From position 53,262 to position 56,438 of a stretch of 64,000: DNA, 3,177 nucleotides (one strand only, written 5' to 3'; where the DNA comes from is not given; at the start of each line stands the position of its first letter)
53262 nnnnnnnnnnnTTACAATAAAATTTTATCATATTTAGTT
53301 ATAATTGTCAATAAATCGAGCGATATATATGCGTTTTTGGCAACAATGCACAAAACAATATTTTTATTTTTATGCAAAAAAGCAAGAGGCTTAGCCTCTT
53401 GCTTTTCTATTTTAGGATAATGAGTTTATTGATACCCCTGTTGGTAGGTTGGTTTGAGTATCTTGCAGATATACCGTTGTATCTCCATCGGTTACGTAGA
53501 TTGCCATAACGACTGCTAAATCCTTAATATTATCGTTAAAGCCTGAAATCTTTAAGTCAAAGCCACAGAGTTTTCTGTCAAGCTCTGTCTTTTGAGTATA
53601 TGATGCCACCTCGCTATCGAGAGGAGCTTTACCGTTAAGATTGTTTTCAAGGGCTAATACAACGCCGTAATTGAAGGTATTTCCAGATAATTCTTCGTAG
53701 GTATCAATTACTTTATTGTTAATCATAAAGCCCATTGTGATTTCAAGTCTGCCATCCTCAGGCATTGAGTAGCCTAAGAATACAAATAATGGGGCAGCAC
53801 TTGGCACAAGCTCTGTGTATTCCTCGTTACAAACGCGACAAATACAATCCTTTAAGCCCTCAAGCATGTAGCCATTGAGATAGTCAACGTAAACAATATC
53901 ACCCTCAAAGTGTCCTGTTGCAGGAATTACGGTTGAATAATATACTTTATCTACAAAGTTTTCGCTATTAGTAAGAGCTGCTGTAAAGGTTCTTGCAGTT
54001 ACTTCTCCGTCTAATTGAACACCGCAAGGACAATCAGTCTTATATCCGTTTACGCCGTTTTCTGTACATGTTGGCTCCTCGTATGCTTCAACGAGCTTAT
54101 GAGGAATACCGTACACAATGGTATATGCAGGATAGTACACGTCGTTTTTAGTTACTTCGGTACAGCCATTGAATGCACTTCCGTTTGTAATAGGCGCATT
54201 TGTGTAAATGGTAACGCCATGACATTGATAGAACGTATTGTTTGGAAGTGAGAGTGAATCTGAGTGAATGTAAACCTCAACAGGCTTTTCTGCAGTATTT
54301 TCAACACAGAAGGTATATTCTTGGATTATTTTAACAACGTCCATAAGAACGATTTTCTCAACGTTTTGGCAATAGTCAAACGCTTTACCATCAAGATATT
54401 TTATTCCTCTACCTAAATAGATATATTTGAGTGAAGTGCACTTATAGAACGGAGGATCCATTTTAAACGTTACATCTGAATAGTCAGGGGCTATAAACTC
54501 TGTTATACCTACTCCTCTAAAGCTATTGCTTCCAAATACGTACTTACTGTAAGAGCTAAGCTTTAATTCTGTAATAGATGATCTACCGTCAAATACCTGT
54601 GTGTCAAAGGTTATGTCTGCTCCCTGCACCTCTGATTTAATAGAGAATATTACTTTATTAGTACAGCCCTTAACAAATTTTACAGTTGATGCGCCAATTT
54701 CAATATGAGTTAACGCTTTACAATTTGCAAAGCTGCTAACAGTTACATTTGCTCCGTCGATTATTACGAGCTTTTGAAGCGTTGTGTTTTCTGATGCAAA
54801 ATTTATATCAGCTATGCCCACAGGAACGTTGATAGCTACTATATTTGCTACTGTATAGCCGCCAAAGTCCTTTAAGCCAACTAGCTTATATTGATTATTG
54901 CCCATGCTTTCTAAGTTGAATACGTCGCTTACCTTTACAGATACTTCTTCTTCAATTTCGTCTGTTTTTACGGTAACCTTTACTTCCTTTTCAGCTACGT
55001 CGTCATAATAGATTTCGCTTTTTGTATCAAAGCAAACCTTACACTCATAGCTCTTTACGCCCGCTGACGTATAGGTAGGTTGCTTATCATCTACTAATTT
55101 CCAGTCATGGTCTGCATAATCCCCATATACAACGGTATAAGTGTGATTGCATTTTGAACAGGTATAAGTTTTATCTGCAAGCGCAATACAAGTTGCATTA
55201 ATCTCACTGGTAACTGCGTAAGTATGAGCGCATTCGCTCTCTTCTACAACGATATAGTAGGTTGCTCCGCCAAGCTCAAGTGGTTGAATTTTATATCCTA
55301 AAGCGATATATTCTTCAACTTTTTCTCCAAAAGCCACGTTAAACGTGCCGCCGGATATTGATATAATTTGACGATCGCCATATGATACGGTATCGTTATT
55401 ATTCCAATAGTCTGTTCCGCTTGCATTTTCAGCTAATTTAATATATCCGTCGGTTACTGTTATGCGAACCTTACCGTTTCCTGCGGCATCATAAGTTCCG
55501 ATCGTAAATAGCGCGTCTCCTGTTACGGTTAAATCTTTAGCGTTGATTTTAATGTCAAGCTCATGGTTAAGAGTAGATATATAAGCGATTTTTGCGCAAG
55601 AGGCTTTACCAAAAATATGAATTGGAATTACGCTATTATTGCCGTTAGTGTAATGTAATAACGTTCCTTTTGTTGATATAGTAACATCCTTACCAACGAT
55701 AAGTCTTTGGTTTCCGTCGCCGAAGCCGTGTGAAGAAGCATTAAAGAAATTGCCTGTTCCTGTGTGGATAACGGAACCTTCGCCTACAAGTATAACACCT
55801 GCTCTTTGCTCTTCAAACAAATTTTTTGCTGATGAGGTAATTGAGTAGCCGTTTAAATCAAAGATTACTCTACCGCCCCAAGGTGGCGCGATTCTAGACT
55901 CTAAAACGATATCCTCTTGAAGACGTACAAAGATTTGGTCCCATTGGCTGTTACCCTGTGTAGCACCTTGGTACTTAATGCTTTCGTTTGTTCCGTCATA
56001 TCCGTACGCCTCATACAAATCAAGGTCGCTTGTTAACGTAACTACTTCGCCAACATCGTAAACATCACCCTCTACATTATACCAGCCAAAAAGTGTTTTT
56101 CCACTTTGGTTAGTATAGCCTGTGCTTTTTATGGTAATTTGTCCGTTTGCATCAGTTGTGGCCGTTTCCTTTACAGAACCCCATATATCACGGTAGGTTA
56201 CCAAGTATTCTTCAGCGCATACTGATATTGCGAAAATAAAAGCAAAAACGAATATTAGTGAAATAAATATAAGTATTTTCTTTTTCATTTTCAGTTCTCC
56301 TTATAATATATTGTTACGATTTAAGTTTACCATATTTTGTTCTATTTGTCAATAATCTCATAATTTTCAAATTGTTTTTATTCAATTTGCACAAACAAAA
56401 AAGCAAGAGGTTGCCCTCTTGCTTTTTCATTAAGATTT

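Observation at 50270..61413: Tandem array of three giant secreted paralogs (981, 958 and 1635 aa), each a self-contained promoter-gene-terminator unit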

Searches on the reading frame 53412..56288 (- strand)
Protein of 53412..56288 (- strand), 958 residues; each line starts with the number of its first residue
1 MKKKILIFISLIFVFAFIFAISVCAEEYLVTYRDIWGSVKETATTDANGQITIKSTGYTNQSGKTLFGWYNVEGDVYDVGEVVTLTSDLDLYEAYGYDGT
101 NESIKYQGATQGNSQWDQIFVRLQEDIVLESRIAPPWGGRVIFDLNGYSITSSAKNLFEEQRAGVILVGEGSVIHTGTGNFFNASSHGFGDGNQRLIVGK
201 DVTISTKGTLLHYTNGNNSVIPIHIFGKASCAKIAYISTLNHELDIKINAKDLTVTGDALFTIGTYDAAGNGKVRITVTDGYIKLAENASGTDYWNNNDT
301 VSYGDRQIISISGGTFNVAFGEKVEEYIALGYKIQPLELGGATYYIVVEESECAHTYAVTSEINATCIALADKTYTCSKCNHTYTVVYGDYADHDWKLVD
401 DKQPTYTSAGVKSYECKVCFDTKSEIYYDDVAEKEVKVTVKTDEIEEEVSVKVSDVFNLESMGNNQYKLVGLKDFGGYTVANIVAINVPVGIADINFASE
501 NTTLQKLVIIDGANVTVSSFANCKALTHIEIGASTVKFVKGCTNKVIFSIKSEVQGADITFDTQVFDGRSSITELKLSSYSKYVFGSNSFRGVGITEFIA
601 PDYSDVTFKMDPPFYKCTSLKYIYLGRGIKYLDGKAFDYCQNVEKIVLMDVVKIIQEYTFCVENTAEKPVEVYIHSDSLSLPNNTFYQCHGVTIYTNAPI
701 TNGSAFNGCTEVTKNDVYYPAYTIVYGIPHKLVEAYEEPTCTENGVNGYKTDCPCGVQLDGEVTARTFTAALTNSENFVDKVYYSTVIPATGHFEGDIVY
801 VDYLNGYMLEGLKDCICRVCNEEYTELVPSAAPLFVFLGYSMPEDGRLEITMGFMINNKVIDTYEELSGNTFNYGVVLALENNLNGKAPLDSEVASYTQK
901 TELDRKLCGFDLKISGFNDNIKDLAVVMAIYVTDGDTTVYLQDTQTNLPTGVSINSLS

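Call 3: search_protein_families(library=pfam, proteins=[window:53412-56288:-], max_evalue=0.01)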
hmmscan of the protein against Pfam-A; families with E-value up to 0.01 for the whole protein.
window:53412-56288:- (958 aa): 1 family
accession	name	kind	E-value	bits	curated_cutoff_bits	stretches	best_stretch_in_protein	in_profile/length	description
PF13306.12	LRR_5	-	8e-13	48.8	27.7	1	614-710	30-124/127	BspA type Leucine rich repeat region (6 copies)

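Call 4: search_protein_families(library=ncbifam, proteins=[window:53412-56288:-], max_evalue=0.01)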
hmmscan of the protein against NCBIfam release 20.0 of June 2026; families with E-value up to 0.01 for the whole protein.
window:53412-56288:- (958 aa): 0 families

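Call 6: find_homologous_proteins(query=window:53412-56288:-, max_evalue=0.00001)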
Query window:53412-56288:- (958 aa): 20 proteins with E <= 0.00001 among 8000 candidates.
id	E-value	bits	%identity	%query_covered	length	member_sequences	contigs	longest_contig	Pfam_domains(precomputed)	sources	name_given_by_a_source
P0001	0.0e+0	2102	96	100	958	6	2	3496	PF13306.13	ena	-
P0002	0.0e+0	1409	65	100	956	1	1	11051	PF13306.13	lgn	-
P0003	0.0e+0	1399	64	100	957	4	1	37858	PF13306.13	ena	-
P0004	0.0e+0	1398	64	100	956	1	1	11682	PF13306.13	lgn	-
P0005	0.0e+0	1316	61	100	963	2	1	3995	PF13306.13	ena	-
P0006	0.0e+0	1231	58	100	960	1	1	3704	PF13306.13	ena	-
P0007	0.0e+0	1124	54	100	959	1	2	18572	PF13306.13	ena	-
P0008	0.0e+0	1111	53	100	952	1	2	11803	PF13306.13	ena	-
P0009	0.0e+0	1062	51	100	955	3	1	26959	PF13306.13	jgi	-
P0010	0.0e+0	1048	51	100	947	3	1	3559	PF13306.13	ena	-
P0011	0.0e+0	1040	51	100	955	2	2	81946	PF13306.13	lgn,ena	-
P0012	3.4e-259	881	66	63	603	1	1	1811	PF13306.13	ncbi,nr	ncbi:MAG: leucine-rich repeat protein, partial [Clostridia bacterium]|nr:leucine-rich repeat protein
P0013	4.4e-254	864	44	100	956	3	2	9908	PF13306.13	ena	-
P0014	1.2e-225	770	41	100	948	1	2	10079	PF13306.13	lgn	-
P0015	1.3e-221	757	42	99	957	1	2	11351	PF13306.13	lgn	-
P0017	1.3e-78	283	28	99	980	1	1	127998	PF13306.13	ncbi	-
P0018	7.4e-45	172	30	55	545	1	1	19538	PF13306.13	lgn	-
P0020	1.3e-8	52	36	8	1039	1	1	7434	PF13306.13,PF00404.25,PF13855.13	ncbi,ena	-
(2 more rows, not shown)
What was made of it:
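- One distant LRR_5 relative, P0020, carries a dockerin (PF00404) instead (call 6).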

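Call 22: find_encoding_contigs(protein=P0011, flank=10000, max_places=3)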
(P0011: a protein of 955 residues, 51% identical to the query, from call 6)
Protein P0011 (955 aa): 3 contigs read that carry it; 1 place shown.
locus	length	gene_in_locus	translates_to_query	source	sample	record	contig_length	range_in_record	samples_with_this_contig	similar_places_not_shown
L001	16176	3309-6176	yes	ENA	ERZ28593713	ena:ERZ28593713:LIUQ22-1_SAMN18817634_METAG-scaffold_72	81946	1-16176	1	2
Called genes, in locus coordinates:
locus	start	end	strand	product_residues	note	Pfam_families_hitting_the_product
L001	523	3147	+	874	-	PF00133:tRNA-synt_1, PF09334:tRNA-synt_1g, PF13603:tRNA-synt_1_2, PF09334:tRNA-synt_1g, PF08264:Anticodon_1, PF10458:Val_tRNA-synt_C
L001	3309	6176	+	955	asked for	PF13306:LRR_5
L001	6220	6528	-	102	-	-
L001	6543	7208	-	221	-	PF02811:PHP (weak)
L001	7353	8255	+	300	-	PF00126:HTH_1, PF03466:LysR_substrate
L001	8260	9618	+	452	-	PF06808:DctM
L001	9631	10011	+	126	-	-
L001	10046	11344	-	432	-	PF02885:Glycos_trans_3N, PF00591:Glycos_transf_3, PF07831:PYNP_C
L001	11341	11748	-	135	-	PF00383:dCMP_cyt_deam_1, PF08211:dCMP_cyt_deam_2 (weak)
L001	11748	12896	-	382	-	PF01676:Metalloenzyme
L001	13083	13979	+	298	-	-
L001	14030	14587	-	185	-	PF02482:Ribosomal_S30AE, PF16321:Ribosom_S30AE_C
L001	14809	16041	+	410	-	PF00365:PFK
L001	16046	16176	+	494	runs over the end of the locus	PF08903:DUF1846, PF20921:DUF1846_C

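Call 23: find_encoding_contigs(protein=P0003, flank=10000, max_places=2)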
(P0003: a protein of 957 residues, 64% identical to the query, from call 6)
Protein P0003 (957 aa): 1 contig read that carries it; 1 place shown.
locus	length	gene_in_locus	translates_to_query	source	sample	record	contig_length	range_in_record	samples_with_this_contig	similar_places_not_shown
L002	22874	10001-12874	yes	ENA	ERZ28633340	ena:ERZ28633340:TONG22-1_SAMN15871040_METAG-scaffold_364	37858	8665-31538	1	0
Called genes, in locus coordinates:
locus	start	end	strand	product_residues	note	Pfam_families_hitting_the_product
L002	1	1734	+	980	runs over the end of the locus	PF13306:LRR_5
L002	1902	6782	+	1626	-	PF13855:LRR_8 (faint), PF13306:LRR_5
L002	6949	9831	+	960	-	PF13306:LRR_5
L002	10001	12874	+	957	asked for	PF13306:LRR_5 (weak)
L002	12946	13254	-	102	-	-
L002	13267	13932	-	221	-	PF02811:PHP (weak)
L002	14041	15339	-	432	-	PF02885:Glycos_trans_3N, PF00591:Glycos_transf_3, PF07831:PYNP_C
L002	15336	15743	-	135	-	PF00383:dCMP_cyt_deam_1, PF08211:dCMP_cyt_deam_2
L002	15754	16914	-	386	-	PF01676:Metalloenzyme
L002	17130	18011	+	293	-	PF00198:2-oxoacid_dh (faint)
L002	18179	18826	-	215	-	PF02482:Ribosomal_S30AE, PF16321:Ribosom_S30AE_C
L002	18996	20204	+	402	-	PF00365:PFK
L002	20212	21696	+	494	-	PF08903:DUF1846, PF20921:DUF1846_C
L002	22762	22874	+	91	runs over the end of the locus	-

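Call 24: find_encoding_contigs(protein=P0009, flank=10000, max_places=2)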
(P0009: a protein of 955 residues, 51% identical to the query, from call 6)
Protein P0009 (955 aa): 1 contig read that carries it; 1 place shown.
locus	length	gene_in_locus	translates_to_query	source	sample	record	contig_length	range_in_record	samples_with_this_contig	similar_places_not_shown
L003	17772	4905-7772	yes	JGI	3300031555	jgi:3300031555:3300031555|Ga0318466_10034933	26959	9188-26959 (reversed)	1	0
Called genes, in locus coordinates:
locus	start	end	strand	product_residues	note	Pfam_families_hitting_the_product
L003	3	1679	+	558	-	?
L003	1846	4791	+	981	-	PF13306:LRR_5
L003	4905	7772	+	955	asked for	PF13306:LRR_5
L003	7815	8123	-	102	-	-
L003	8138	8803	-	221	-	PF02811:PHP (weak)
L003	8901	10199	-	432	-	PF02885:Glycos_trans_3N, PF00591:Glycos_transf_3, PF07831:PYNP_C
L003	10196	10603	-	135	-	PF00383:dCMP_cyt_deam_1, PF08211:dCMP_cyt_deam_2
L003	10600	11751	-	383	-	PF01676:Metalloenzyme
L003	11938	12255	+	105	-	-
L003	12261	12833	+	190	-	-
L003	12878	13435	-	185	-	PF02482:Ribosomal_S30AE, PF16321:Ribosom_S30AE_C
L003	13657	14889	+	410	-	PF00365:PFK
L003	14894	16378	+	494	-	PF08903:DUF1846, PF20921:DUF1846_C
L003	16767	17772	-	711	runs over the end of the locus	PF17191:RecG_wedge, PF00270:DEAD, PF04851:ResIII, PF00271:Helicase_C, PF19833:RecG_dom3_C (weak)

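Call 25: find_encoding_contigs(protein=P0017, flank=10000, max_places=2)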
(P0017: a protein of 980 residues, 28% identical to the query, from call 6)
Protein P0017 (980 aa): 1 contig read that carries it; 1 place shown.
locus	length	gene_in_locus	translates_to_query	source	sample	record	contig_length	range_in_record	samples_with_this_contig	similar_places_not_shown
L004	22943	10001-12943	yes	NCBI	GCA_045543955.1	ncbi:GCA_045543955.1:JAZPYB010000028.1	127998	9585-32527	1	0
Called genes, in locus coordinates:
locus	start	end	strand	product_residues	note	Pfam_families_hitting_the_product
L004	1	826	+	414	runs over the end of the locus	PF06245:DUF1015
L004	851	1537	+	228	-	PF03458:Gly_transporter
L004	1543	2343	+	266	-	-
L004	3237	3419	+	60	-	-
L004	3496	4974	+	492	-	PF00860:Xan_ur_permease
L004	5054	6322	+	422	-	PF01136:Peptidase_U32, PF16325:Peptidase_U32_C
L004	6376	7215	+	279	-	PF02673:BacA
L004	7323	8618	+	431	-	PF00162:PGK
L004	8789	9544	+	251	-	PF00121:TIM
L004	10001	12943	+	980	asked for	PF13306:LRR_5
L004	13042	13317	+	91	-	PF00381:PTS-HPr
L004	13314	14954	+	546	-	PF05524:PEP-utilisers_N, PF00391:PEP-utilizers, PF02896:PEP-utilizers_C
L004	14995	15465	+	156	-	PF00358:PTS_EIIA_1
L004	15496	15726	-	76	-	-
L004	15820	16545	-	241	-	PF01643:Acyl-ACP_TE, PF13279:4HBT_2 (faint), PF20791:Acyl-ACP_TE_C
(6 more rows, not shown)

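Call 26: find_related_loci(query=A2, collection=genome_contigs, flank=10000)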
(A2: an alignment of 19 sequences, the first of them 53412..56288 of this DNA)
Query A2 (958 aa) in genome_contigs; peptide patterns used: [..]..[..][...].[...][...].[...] (x = any residue, [..] = any of these).
12 stretches matched a pattern; 11 encode a relative of the query (tblastn E <= 1e-3); 11 distinct loci.
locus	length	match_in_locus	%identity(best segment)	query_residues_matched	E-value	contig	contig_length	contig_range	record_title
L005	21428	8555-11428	96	1-958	0e+0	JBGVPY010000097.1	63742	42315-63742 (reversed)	MAG: Eubacteriales bacterium isolate fecal_MAG_177 fecal_MAG_177_contig_0097, whole genome shotgun sequence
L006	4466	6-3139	51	1-955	0e+0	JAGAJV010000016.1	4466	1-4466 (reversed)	MAG: Clostridia bacterium isolate RGIG8508 Water_deer_Cecum-2__c29450, whole genome shotgun sequence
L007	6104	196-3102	40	1-955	0e+0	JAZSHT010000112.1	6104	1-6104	MAG: Eubacteriales bacterium isolate T1900044574_TS20190040.MAGScoT_cleanbin_000048 SGB_476_k141_1235921, whole genome s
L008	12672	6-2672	41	73-957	0e+0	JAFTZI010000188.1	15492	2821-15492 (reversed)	MAG: Clostridia bacterium isolate RGIG4287 Roe_deer_Colon.Co__c2287212, whole genome shotgun sequence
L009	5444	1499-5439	38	1-955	3e-176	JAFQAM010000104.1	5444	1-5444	MAG: Clostridia bacterium isolate RGIG1642 Goat_Cecum-1__c195438, whole genome shotgun sequence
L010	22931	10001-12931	37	1-955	6e-170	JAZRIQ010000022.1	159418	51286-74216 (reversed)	MAG: Eubacteriales bacterium isolate T1900045474_YK20190167.MAGScoT_cleanbin_000001 SGB_7249_k141_1150682, whole genome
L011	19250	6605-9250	32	67-953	3e-118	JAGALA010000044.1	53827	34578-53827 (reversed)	MAG: Clostridia bacterium isolate RGIG8539 Water_deer_Cecum-2__c454382, whole genome shotgun sequence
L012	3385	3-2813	29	88-949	3e-90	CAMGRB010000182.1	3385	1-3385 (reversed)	MAG: uncultured Clostridia bacterium isolate SRR11551381_bin.19_metaWRAP_v1.3_MAG genome assembly, contig: ERZ11474004.2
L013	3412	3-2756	29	88-934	6e-79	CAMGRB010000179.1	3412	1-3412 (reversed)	MAG: uncultured Clostridia bacterium isolate SRR11551381_bin.19_metaWRAP_v1.3_MAG genome assembly, contig: ERZ11474004.2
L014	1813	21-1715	30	377-879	3e-51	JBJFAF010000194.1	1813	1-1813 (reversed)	MAG: Candidatus Coproplasma sp. isolate PUUB41_bin.017 NODE_82392_length_1813_cov_3.592150, whole genome shotgun sequenc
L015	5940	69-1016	39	359-793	6e-44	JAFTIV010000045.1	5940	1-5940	MAG: Clostridia bacterium isolate RGIG3858 Roe_deer_Cecum-1__c178369, whole genome shotgun sequence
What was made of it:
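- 53412..56288 (-): Gene B, 958 aa: signal peptide 1-25, N-terminal beta domain 26-97, head 98-352, Cys/His region 1 353-427, cap plus LRR_5 428-727, Cys/His region 2 728-833, CTD 834-958. The 96% identical counterpart is P0001 / L005 (calls 6, 26).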

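Call 33: predict_structure(alignment_id=A2)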
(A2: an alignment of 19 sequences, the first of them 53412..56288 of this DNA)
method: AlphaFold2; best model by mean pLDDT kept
length: 958 residues; sequences in the alignment: 19
mean_pLDDT: 87.5   pTM: 0.66
mean pLDDT of the five models: 87.5, 87.3, 86.3, 84.3, 83.5
residues with pLDDT >= 90: 459; 70-90: 456; 50-70: 39; < 50: 4
segments of 3 or more residues with pLDDT < 50: none
pLDDT, mean of each block of 10 residues (from residue 1): 68 69 68 91 88 89 88 92 89 93 85 81 91 86 94 91 91 93 77 82 94 74 93 90 89 91 81 88 88 74 73 89 82 84 85 73 85 84 83 89 84 86 86 90 87 92 90 90 91 89 91 91 90 94 87 94 91 94 93 93 89 88 93 86 91 89 76 93 89 93 89 88 94 90 88 82 94 92 91 87 89 89 86 92 86 91 86 89 91 91 85 89 91 87 90 86
secondary structure, 60 per line:
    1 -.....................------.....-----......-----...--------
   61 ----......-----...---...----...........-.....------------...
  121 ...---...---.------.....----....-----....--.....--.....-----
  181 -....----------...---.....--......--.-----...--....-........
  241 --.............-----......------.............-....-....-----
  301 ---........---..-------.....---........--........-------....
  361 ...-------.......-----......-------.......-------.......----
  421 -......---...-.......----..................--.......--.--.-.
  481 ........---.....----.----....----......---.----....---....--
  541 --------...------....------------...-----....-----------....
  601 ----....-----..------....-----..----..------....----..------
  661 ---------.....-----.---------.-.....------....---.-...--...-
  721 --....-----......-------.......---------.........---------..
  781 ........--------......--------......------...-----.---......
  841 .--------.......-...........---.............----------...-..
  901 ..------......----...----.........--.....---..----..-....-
elements in order (helices of 4 or more, strands of 3 or more residues): H2-22 E29-33 E39-44 E50-52 E65-70 E76-78 E82-84 E89-99 H101-105 E118-123 E127-129 E140-144 E149-152 E158-161 E164-168 E171-175 E182-185 E196-198 E202-206 E209-214 E223-225 E228-231 E233-240 E243-255 E261-266 E273-285 H287-290 H292-295 E307-311 H324-327 E332-339 E342-349 E357-363 E371-377 E383-388 E396-402 E410-416 E422-427 E435-441 E446-452 H453-456 E457-463 E466-472 E483-488 E492-496 E506-509 E514-519 E528-531 E535-538 E549-551 E558-561 E574-576 E582-585 E597-600 E605-608 E622-625 E645-648 E670-674 E692-696 H703-706 E712-714 E717-719 E723-726 E732-737 E745-751 E761-769 E779-788 E797-802 E811-816 E823-825 E835-841 E850-856 H858-868 E872-880 H881-884 E899-902 E909-914 E926-934 E937-941 H954-957
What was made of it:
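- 53412..56288 (-): AlphaFold2 model with mean pLDDT 87.5 (call 33).
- On Zinc-ribbon / Cys3His zinc modules: Each module is predicted as a three-stranded sheet (call 33).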

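Call 35: fold_search(model_id=the predicted structure, library=pdb)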
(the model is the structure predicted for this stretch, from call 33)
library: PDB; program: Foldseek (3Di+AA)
matches with E <= 10: 451; with E <= 0.001: 0
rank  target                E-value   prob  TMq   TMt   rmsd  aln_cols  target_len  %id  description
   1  5u8q_A                1.2e-03  0.21  0.07  0.08  31.0       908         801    8  Structure of the ectodomain of the human Type 1 insulin-like growth factor receptor in complex with IGF-I (released 2018-02-28)
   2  5u8r_A                2.1e-03  0.23  0.09  0.10  32.0       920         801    8  Structure of the ectodomain of the human Type 1 insulin-like growth factor receptor (released 2018-02-28)
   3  4fs7                  4.2e-03  1.00  0.17  0.37   7.4       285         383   17  Crystal structure of a leucine-rich repeat protein (BACOVA_04585) from Bacteroides ovatus ATCC 8483 at 1.19 A resolution (released 2012-09-19)
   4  7tyk_A                4.4e-03  0.16  0.08  0.09  29.8       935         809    8  Cryo-EM Structure of insulin receptor-related receptor (IRR) in apo-state captured at pH 7. The 3D refinement was appl (released 2023-02-15)
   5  4gt6                  4.5e-03  0.97  0.10  0.22  14.7       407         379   10  Crystal structure of a leucine rich cell surface protein (FAEPRAA2165_01021) from Faecalibacterium prausnitzii A2-165 at (released 2012-09-26)
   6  7u23_E                5.2e-03  0.15  0.07  0.10  30.7       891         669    8  Single-chain LCDV-1 viral insulin-like peptide bound to IGF-1R ectodomain, leucine-zippered form (released 2022-11-16)
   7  7u23_F                5.4e-03  0.12  0.06  0.08  32.3       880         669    8  Single-chain LCDV-1 viral insulin-like peptide bound to IGF-1R ectodomain, leucine-zippered form (released 2022-11-16)
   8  5n47_D                1.8e-02  0.84  0.08  0.20  19.1       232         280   11  Structure of Anticalin N7E in complex with the three-domain fragment Fn7B8 of human oncofetal fibronectin (released 2018-02-14)
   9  7y8s_A                2.1e-02  0.95  0.08  0.22  18.1       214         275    9  Crystal structure of sDscam FNIII1-3 domains, isoform beta2v6 (released 2023-05-24)
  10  8u4e_A                2.3e-02  0.13  0.06  0.07  24.5       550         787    8  Cryo-EM structure of long form insulin receptor (IR-B) with three IGF2 bound, asymmetric conformation. (released 2024-03-27)
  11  6dxu_A                4.0e-02  0.08  0.07  0.08  31.8       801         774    7  Crystal Structure of Parabacteroides merdae Beta-Glucuronidase (GUS) (released 2019-02-27)
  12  5i99                  4.2e-02  0.51  0.07  0.14  16.0       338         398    9  Crystal structure of mouse CNTN3 Ig5-Fn2 domains (released 2016-08-31)
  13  9e2t_E                5.3e-02  0.44  0.07  0.22  19.6       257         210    9  Structure of a de novo designed interleukin-21 mimetic complex with IL-21R and IL-2Rg (released 2025-09-24)
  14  7y8s_B                5.5e-02  0.84  0.08  0.22  19.0       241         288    9  Crystal structure of sDscam FNIII1-3 domains, isoform beta2v6 (released 2023-05-24)
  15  9e2t_B                5.8e-02  0.47  0.07  0.23  19.4       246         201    9  Structure of a de novo designed interleukin-21 mimetic complex with IL-21R and IL-2Rg (released 2025-09-24)
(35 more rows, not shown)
